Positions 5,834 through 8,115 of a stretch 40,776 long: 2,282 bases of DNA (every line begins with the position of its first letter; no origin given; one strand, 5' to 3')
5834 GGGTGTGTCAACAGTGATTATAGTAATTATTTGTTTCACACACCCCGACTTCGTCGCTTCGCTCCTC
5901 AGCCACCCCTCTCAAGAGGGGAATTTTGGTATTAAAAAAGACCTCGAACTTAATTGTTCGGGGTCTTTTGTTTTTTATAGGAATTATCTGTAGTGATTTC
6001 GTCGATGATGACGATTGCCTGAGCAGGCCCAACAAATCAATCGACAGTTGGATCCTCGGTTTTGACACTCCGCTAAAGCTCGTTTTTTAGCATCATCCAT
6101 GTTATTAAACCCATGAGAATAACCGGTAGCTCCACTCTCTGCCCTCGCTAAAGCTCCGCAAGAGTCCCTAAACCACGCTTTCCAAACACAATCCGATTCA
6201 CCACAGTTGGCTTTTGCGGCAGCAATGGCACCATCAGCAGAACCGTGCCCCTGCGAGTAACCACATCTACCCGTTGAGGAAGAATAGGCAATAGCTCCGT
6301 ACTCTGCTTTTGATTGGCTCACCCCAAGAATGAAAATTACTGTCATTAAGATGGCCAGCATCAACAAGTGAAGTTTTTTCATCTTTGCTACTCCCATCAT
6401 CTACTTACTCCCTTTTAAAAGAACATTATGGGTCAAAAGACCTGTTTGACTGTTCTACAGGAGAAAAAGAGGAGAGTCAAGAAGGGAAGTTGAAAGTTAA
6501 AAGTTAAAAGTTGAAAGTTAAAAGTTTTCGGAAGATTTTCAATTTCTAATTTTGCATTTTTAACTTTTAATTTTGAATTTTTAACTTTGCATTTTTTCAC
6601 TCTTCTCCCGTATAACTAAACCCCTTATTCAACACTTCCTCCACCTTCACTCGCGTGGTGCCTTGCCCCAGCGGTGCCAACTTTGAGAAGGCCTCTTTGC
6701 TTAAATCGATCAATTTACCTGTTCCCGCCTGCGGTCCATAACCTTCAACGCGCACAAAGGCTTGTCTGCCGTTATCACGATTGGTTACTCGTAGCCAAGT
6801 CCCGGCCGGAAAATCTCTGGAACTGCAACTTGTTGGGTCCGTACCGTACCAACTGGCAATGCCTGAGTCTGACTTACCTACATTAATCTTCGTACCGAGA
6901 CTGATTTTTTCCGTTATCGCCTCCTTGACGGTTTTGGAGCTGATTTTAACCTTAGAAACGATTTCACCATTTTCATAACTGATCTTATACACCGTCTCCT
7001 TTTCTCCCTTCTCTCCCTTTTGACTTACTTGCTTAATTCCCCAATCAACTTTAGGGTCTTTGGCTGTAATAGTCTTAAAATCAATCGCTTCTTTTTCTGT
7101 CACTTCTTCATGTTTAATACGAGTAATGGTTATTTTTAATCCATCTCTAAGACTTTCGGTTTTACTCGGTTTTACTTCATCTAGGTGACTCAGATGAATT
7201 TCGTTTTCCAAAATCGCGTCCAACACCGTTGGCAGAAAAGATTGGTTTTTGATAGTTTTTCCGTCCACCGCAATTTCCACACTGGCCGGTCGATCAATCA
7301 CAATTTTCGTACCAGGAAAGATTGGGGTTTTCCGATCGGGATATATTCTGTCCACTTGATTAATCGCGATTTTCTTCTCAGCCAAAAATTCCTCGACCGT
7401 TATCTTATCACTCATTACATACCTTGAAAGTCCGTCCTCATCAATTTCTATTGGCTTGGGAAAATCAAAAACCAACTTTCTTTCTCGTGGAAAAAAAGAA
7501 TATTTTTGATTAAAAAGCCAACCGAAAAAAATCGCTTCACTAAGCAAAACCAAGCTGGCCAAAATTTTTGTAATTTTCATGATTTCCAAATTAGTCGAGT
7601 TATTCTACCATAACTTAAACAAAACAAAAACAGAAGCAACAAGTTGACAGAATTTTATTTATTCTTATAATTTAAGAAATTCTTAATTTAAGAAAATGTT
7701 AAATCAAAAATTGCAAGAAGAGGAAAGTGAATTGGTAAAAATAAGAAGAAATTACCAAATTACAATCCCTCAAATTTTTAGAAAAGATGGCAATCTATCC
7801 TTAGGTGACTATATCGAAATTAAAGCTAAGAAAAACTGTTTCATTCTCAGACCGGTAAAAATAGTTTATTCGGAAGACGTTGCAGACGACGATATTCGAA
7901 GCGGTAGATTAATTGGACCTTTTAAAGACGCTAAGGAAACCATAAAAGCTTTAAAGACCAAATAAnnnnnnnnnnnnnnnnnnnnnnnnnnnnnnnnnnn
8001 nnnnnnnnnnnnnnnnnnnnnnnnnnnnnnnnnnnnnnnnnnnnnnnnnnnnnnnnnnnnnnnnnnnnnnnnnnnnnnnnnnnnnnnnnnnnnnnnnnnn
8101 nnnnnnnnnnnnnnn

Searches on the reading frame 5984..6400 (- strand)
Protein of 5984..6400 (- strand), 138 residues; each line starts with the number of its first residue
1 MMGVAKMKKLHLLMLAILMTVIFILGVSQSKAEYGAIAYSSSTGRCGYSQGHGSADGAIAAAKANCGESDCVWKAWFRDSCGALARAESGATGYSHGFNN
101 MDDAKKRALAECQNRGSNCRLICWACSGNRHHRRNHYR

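Call 40: search_protein_families(library=pfam, proteins=[window:5984-6400:-])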
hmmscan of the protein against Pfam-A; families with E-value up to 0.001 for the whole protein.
window:5984-6400:- (138 aa): 1 family
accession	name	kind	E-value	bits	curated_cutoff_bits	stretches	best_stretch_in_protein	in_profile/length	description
PF13827.11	DUF4189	-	1.2e-17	64.8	25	1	34-126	1-97/97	Domain of unknown function (DUF4189)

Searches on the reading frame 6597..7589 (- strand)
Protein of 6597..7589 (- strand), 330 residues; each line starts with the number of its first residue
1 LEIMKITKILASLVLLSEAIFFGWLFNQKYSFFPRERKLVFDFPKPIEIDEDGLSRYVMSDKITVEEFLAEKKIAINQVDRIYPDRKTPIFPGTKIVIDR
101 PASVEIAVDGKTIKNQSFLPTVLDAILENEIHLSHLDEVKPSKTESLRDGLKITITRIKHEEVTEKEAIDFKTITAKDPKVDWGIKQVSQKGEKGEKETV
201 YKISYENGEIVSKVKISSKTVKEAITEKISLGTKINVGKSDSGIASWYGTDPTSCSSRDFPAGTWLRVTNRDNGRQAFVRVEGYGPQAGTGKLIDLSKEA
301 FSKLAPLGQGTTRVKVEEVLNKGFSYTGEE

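Call 40: search_protein_families(library=pfam, proteins=[window:6597-7589:-])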
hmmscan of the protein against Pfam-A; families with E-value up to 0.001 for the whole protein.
window:6597-7589:- (330 aa): 3 families
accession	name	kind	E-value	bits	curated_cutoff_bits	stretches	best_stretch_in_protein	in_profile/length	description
PF07501.17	G5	-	4.9e-19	68.8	23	1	161-234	2-75/75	G5 domain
PF03990.20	DUF348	-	1.1e-09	38.3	24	0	49-86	3-40/41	G5-linked-Ubiquitin-like domain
PF03330.24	DPBB_1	-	3.2e-07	30.9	28.8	1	257-316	28-83/83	Lytic transglycolase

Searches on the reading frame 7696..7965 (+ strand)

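Call 40: search_protein_families(library=pfam, proteins=[window:7696-7965:+])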
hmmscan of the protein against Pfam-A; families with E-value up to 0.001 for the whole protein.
window:7696-7965:+ (89 aa): 1 family
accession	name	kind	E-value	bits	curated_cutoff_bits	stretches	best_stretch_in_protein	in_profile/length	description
PF04014.23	MazE_antitoxin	-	1.3e-05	25.5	24.7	1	14-55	2-44/48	Antidote-toxin recognition MazE, bacterial antitoxin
